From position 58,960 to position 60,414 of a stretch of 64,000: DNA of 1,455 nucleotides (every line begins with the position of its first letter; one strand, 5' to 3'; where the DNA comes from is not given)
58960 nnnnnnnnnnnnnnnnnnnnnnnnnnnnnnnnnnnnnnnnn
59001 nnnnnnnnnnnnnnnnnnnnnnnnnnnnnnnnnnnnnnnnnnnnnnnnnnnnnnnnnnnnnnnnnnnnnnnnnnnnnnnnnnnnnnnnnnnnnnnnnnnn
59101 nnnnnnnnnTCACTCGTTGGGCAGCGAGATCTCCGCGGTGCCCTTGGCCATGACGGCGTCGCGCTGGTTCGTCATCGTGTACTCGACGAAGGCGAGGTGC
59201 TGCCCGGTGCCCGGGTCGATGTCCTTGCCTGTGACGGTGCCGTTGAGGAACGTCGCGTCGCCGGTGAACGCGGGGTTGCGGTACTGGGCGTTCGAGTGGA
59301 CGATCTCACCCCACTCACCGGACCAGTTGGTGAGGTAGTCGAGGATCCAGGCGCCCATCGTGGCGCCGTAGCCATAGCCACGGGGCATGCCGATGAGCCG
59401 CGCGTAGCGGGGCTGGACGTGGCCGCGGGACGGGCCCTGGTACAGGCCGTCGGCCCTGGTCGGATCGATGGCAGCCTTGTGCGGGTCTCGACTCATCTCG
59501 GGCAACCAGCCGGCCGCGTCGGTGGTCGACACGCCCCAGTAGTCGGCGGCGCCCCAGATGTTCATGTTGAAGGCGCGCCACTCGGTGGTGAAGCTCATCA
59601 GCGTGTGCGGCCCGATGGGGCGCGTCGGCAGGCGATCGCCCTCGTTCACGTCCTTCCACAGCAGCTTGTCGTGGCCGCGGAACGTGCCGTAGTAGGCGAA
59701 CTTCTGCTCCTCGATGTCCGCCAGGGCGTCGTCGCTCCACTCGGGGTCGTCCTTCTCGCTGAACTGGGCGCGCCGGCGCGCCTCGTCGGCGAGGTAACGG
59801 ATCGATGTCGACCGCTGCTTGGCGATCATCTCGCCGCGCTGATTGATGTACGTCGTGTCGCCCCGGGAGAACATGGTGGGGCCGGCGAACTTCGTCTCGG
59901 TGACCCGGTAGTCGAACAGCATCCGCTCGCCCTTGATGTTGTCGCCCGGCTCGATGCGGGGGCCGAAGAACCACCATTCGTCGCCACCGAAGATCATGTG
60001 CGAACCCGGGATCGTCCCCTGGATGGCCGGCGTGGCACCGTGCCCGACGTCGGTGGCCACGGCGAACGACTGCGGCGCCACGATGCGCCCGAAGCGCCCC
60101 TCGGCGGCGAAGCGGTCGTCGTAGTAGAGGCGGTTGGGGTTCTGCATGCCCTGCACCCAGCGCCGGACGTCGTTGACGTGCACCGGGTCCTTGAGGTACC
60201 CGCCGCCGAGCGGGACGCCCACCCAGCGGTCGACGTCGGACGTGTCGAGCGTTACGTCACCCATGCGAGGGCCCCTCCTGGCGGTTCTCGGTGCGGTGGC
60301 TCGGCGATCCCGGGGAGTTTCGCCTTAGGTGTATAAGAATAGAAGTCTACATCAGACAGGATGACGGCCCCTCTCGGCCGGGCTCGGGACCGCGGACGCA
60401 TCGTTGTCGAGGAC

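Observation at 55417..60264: Translationally chained MaoC dehydratase / CCR / acyl-CoA ligase / PECR-like reductase cassette of unknown role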

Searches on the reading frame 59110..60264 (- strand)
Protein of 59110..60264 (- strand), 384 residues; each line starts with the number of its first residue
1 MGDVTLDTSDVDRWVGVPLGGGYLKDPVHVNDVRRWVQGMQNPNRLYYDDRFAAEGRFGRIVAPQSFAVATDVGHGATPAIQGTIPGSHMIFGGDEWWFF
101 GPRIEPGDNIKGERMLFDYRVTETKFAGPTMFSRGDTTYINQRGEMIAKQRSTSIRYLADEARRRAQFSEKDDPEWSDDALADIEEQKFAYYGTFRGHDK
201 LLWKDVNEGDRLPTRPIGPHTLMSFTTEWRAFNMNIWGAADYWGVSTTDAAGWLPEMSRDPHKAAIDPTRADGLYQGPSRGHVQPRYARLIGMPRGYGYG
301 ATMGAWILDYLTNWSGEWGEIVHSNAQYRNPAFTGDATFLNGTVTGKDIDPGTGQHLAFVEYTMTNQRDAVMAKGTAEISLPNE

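Call 4: search_protein_families(library=pfam, proteins=[window:59113-60264:-], max_evalue=0.01)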
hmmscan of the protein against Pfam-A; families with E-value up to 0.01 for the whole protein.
window:59113-60264:- (384 aa): 1 family
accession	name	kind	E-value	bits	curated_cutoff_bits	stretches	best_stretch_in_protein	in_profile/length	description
PF13452.11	FAS1_DH_region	-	2.1e-23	83.4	22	1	14-149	2-131/132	FAS1-like, dehydratase domain region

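Call 5: search_protein_families(library=ncbifam, proteins=[window:59113-60264:-], max_evalue=0.01)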
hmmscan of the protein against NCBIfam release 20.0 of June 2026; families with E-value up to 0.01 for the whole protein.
window:59113-60264:- (384 aa): 0 families

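Call 8: find_encoding_contigs(protein=window:59110-60264:-, flank=10000, max_places=8)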
Protein window:59110-60264:- (384 aa): no gene with exactly this product is on record in the collection.

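Call 11: search_solved_structures(query=window:59113-60264:-, show_alignments=2, max_evalue=0.01)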
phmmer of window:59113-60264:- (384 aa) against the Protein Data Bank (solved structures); distinct sequences matched with E-value up to 0.01: 0.

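Call 14: find_homologous_proteins(query=window:59113-60264:-, max_evalue=0.00001)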
Query window:59113-60264:- (384 aa): 3666 proteins with E <= 0.00001 among 5591 candidates; the best 120 are listed.
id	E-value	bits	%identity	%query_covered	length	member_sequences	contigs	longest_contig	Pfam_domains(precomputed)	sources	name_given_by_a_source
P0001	5.0e-264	894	98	100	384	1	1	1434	PF13452.12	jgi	jgi:N-terminal half of MaoC dehydratase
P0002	1.5e-262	889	97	100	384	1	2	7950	PF13452.12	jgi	jgi:hypothetical protein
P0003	1.3e-261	886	97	100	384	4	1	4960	PF13452.12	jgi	jgi:N-terminal half of MaoC dehydratase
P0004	3.6e-261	884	97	100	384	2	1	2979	PF13452.12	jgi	jgi:hypothetical protein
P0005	1.4e-260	882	97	100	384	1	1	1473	PF13452.12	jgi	jgi:hypothetical protein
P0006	1.5e-260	882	96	100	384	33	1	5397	PF13452.12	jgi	jgi:acyl dehydratase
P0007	2.0e-260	882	97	100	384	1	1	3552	PF13452.12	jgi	jgi:acyl dehydratase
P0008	5.4e-260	880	97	100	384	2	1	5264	PF13452.12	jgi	jgi:hypothetical protein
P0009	5.8e-260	880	97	100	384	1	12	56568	PF13452.12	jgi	jgi:N-terminal half of MaoC dehydratase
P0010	2.0e-259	879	97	100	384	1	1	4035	PF13452.12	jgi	-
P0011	3.3e-259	878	96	100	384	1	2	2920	PF13452.12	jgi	jgi:acyl dehydratase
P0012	4.6e-259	877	97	100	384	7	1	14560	PF13452.12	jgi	jgi:acyl dehydratase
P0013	6.6e-259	877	95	100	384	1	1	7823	PF13452.12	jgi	jgi:acyl dehydratase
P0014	9.4e-259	876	96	100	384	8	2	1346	PF13452.12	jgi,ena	-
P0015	1.3e-258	876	96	100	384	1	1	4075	PF13452.12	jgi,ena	jgi:acyl dehydratase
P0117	5.7e-177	607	68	99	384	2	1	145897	PF13452.12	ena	-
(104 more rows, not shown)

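Call 15: find_encoding_contigs(protein=P0009, flank=10000, max_places=3)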
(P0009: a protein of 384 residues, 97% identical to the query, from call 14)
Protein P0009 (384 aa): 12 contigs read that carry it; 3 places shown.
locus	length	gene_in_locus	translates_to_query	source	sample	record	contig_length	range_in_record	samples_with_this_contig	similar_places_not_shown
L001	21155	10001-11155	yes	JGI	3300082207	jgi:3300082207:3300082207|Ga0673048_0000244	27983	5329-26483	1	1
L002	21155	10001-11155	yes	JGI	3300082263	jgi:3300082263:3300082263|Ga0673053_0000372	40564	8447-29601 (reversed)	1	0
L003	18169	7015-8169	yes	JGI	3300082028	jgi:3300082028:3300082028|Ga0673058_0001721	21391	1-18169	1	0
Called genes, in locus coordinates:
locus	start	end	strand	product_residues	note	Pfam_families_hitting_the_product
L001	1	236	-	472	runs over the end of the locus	PF00479:G6PD_N, PF02781:G6PD_C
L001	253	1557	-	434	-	PF01266:DAO (faint), PF01494:FAD_binding_3 (faint), PF07992:Pyr_redox_2, PF13450:NAD_binding_8 (faint), PF13454:NAD_binding_9 (faint), PF00070:Pyr_redox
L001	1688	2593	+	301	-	PF01263:Aldose_epim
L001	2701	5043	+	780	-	PF00884:Sulfatase, PF01663:Phosphodiest (faint), PF16347:SGSH_C (weak)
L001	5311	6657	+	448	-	PF00654:Voltage_CLC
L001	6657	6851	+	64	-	-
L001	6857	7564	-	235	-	-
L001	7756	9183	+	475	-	-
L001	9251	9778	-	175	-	PF13396:PLDc_N (weak), PF09851:SHOCT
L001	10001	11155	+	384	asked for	PF13452:FAS1_DH_region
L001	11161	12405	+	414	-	PF08240:ADH_N, PF00107:ADH_zinc_N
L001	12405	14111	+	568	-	PF00501:AMP-binding, PF13193:AMP-binding_C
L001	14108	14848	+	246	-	PF00106:adh_short, PF08659:KR, PF13561:adh_short_C2, PF23441:SDR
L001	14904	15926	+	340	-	PF01636:APH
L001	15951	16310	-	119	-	PF00903:Glyoxalase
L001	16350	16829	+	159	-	PF00583:Acetyltransf_1, PF13508:Acetyltransf_7, PF13673:Acetyltransf_10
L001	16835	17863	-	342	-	PF00248:Aldo_ket_red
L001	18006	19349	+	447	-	PF05762:VWA_CoxE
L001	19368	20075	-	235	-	-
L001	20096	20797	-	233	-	-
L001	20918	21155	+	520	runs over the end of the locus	PF00501:AMP-binding, PF13193:AMP-binding_C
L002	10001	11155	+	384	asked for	PF13452:FAS1_DH_region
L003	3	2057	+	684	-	PF00884:Sulfatase, PF16347:SGSH_C (weak)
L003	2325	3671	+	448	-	PF00654:Voltage_CLC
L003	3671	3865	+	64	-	-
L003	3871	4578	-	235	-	-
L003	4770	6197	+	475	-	-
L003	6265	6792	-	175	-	PF13396:PLDc_N (weak), PF09851:SHOCT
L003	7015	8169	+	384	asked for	PF13452:FAS1_DH_region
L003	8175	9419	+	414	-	PF08240:ADH_N, PF00107:ADH_zinc_N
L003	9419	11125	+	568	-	PF00501:AMP-binding, PF13193:AMP-binding_C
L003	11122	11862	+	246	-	PF00106:adh_short, PF08659:KR, PF13561:adh_short_C2, PF23441:SDR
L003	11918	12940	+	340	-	PF01636:APH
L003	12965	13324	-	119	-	PF00903:Glyoxalase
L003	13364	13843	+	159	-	PF00583:Acetyltransf_1, PF13508:Acetyltransf_7, PF13673:Acetyltransf_10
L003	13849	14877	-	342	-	PF00248:Aldo_ket_red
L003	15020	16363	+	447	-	PF05762:VWA_CoxE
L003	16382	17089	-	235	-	-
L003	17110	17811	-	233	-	-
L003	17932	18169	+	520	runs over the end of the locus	PF00501:AMP-binding, PF13193:AMP-binding_C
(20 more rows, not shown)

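Call 16: find_encoding_contigs(protein=P0117, flank=10000, max_places=3)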
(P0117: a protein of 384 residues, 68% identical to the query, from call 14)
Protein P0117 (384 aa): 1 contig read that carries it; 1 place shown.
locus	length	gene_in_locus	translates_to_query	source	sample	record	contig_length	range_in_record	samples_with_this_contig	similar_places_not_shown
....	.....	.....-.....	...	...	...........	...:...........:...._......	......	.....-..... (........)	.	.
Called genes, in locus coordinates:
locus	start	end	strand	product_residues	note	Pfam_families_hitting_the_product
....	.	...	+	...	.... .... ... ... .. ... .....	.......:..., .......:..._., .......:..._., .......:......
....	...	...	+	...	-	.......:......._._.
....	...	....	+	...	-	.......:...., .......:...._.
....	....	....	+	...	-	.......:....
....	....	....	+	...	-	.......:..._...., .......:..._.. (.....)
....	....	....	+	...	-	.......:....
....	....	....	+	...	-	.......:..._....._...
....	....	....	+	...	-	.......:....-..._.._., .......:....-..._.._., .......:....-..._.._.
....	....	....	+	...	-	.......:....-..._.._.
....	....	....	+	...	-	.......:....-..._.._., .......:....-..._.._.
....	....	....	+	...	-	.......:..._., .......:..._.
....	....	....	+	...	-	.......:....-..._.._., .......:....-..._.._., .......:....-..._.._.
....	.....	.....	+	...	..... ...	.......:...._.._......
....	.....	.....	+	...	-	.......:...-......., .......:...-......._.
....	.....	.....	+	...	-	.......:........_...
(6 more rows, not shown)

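Call 20: find_related_loci(query=A1, collection=genome_contigs, flank=10000)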
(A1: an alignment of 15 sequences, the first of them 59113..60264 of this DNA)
Query A1 (384 aa) in genome_contigs; peptide patterns used: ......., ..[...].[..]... (x = any residue, [..] = any of these).
599 stretches matched a pattern (row limit reached: there are more); 541 encode a relative of the query (tblastn E <= 1e-3); the best 80 are kept; 80 distinct loci.
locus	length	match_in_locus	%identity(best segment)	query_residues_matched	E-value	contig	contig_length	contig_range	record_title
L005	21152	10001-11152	96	1-384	0e+0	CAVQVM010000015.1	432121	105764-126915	MAG: uncultured bacterium isolate MFD09267.bin.1.232 genome assembly, contig: contig_22414, whole genome shotgun sequenc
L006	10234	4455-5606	95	1-384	0e+0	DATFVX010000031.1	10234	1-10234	MAG TPA_asm: Acidimicrobiales bacterium isolate SMAG_U9475 k141_3213708, whole genome shotgun sequence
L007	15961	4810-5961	95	1-384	0e+0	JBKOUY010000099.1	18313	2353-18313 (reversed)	MAG: Actinomycetota bacterium isolate GM_HAYS_MAG_00007 GM_HAYS_000000954387, whole genome shotgun sequence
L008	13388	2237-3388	94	1-384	0e+0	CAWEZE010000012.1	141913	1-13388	MAG: uncultured bacterium isolate MFD09267.bin.1.261 genome assembly, contig: contig_26657, whole genome shotgun sequenc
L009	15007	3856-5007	92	1-384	0e+0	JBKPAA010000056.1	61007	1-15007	MAG: Actinomycetota bacterium isolate GB_HAYS_MAG_00020 GB_HAYS_000000090246, whole genome shotgun sequence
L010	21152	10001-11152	92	1-384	0e+0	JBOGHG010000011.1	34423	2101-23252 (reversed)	MAG: Acidimicrobiales bacterium isolate SD8030_metabat2.bin.5 NODE_119_length_34423_cov_9.266387, whole genome shotgun s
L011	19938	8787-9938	91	1-384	0e+0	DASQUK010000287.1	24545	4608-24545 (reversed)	MAG TPA_asm: Acidimicrobiales bacterium isolate SMAG_U10959 k141_974072, whole genome shotgun sequence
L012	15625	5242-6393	72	1-384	0e+0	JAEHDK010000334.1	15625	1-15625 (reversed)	MAG: Micromonosporaceae bacterium isolate EFPC_2 k127_8151707, whole genome shotgun sequence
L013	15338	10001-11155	71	3-384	0e+0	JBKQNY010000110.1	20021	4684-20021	MAG: Acidimicrobiales bacterium isolate LASCr2D2E2F__bin_86 LASCr2D2E2F_000000236115, whole genome shotgun sequence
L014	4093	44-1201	70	1-384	0e+0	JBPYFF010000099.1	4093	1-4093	MAG: Acidimicrobiales bacterium isolate Bin.007.fastaField_pasture_P3 k127_2127147, whole genome shotgun sequence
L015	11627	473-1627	69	3-384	0e+0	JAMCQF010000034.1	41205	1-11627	MAG: Actinomycetota bacterium isolate FK_Sedi_A_Bin.55 NODE_1764_length_41205_cov_2.18672, whole genome shotgun sequence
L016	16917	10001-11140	68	4-383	3e-179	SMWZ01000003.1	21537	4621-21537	MAG: Deltaproteobacteria bacterium isolate CR02bin3 k141_25229, whole genome shotgun sequence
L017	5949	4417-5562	68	5-384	0e+0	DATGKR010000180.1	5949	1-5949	MAG TPA_asm: Acidimicrobiales bacterium isolate SMAG_U9864 k141_73345, whole genome shotgun sequence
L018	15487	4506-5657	68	2-384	3e-179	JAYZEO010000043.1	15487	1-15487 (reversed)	MAG: Myxococcota bacterium isolate XB_MAG144 DB_MAG144_0043, whole genome shotgun sequence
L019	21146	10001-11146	68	2-383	7e-179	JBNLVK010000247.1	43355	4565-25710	MAG: Myxococcota bacterium isolate JB082 k141_60251, whole genome shotgun sequence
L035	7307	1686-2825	68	6-384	3e-173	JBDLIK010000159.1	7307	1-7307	MAG: Myxococcota bacterium isolate MAG027 MAG027_165, whole genome shotgun sequence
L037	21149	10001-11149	65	3-384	2e-172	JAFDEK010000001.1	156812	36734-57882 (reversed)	MAG: Deltaproteobacteria bacterium isolate Meg19_46_Bin_145 Meg19_46_Bin_145_scaffold_7, whole genome shotgun sequence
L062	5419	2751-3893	65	2-383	2e-170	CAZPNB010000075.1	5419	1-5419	MAG TPA_asm: uncultured Spirochaetales bacterium isolate binchicken_co165_363 genome assembly, contig: k141_2638541, who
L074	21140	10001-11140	63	6-382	3e-164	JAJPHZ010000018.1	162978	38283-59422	MAG: Proteobacteria bacterium isolate Centralia_MAG_231 k107_16726181, whole genome shotgun sequence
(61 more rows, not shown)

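Call 34: predict_structure(alignment_id=A1)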
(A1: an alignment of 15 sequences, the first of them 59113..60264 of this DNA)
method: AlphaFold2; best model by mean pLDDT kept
length: 384 residues; sequences in the alignment: 15
mean_pLDDT: 48.5   pTM: 0.49
mean pLDDT of the five models: 48.5, 48.1, 47.9, 46.6, 44.3
residues with pLDDT >= 90: 39; 70-90: 67; 50-70: 37; < 50: 241
segments of 3 or more residues with pLDDT < 50: 1-162, 223-294
pLDDT, mean of each block of 10 residues (from residue 1): 28 25 32 29 31 38 28 25 23 26 34 25 24 31 35 39 50 74 89 78 92 87 42 24 28 29 33 27 37 47 64 77 58 76 94 86 87 77 82
secondary structure, 60 per line:
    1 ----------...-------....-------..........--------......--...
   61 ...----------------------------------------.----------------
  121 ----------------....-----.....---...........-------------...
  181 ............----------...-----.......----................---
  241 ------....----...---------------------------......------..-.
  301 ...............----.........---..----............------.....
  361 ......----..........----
elements in order: E21-24 H32-41 H50-55 E58-63 E137-140 E146-150 H154-164 H178-192 E211-217 H222-237 H247-250 H285-290 H300-315 E320-328 E338-349 E356-366 E371-380

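Call 40: search_protein_representatives(protein=window:59113-60264:-)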
Query: 384 residues. Proteins with E-value up to 0.001 (for the whole library): 1342; up to 1e-10: 609; up to 1e-30: 125. The best 150 are listed.
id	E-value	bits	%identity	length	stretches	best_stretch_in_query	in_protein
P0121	2.7e-136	471.3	57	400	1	6-383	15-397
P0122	2.1e-113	395.9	49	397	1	6-379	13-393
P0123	4.9e-113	394.7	48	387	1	5-384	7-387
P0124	1.7e-110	386.3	70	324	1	6-245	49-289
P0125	9.6e-108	377.2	47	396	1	7-382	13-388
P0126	2.2e-104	366.2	47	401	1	5-382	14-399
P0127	2.7e-104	365.9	48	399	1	3-382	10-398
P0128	1.2e-93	330.8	48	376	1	6-383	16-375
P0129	2.3e-92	326.6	59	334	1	4-244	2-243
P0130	2.4e-91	323.2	58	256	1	131-382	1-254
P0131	1.6e-90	320.5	54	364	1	6-287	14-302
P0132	1.8e-90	320.3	55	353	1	5-260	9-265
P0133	5.6e-90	318.7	44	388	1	6-377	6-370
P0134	2.9e-89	316.4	43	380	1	5-379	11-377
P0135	2.9e-88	313.1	58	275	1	6-241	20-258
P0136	2.2e-86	306.9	42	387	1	7-384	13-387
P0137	3.6e-85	302.9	41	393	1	6-382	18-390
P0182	3.1e-43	164.8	43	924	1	38-354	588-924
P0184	4.0e-42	161.1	53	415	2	114-244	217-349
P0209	6.5e-37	143.9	53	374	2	81-164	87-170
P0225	2.0e-33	132.4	54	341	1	5-117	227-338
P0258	1.2e-28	116.8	57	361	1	217-320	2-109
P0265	8.7e-28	113.9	58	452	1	6-104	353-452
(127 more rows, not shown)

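Call 43: search_protein_families(library=ncbifam, alignment_id=A2, max_evalue=0.001)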
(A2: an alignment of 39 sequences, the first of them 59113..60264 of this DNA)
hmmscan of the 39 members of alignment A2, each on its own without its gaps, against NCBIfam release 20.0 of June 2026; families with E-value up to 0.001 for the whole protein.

A. member 1, window:59113-60264:- (384 aa): 0 families

B. families by the number of members that match (of 39 scanned): 7 families
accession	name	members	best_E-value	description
NF040620.1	fused_HadA_HadB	29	4.5e-14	fused (3R)-hydroxyacyl-ACP dehydratase subunits HadA/HadB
NF040624.1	HadA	25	8.9e-08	(3R)-hydroxyacyl-ACP dehydratase subunit HadA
NF006045.0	PRK08190.1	20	1.5e-10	bifunctional enoyl-CoA hydratase/phosphate acetyltransferase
NF010246.0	PRK13693.1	7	9.6e-10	(3R)-hydroxyacyl-ACP dehydratase subunit HadB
NF010245.0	PRK13692.1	5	1.3e-06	(3R)-hydroxyacyl-ACP dehydratase subunit HadA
NF038241.1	RipB_Ich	1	1.4e-05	(R)-specific enoyl-CoA hydratase RipB/Ich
NF010244.0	PRK13691.1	1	0.00045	(3R)-hydroxyacyl-ACP dehydratase subunit HadC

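Call 47: predict_structure(alignment_id=A2)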
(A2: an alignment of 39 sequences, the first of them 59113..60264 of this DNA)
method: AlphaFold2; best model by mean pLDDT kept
length: 384 residues; sequences in the alignment: 39
mean_pLDDT: 94.1   pTM: 0.93
mean pLDDT of the five models: 94.1, 93.9, 93.2, 92.6, 91.6
residues with pLDDT >= 90: 337; 70-90: 42; 50-70: 4; < 50: 1
segments of 3 or more residues with pLDDT < 50: none
pLDDT, mean of each block of 10 residues (from residue 1): 75 96 94 97 98 97 96 83 94 96 94 96 94 97 97 96 88 94 98 96 98 97 93 90 90 90 92 89 93 92 96 97 97 96 98 97 97 98 92
secondary structure, 60 per line:
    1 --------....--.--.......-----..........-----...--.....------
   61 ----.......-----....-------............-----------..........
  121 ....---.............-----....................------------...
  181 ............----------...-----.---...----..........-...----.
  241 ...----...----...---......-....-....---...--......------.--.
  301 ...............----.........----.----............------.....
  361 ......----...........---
elements in order: H9-12 E18-24 H30-39 H50-54 H65-71 H77-80 E88-99 E111-124 E128-140 E146-158 H159-165 H178-192 E215-217 H222-231 E240-243 H261-266 H268-271 H273-276 H285-290 H300-315 E320-328 E338-349 E356-366 E371-381
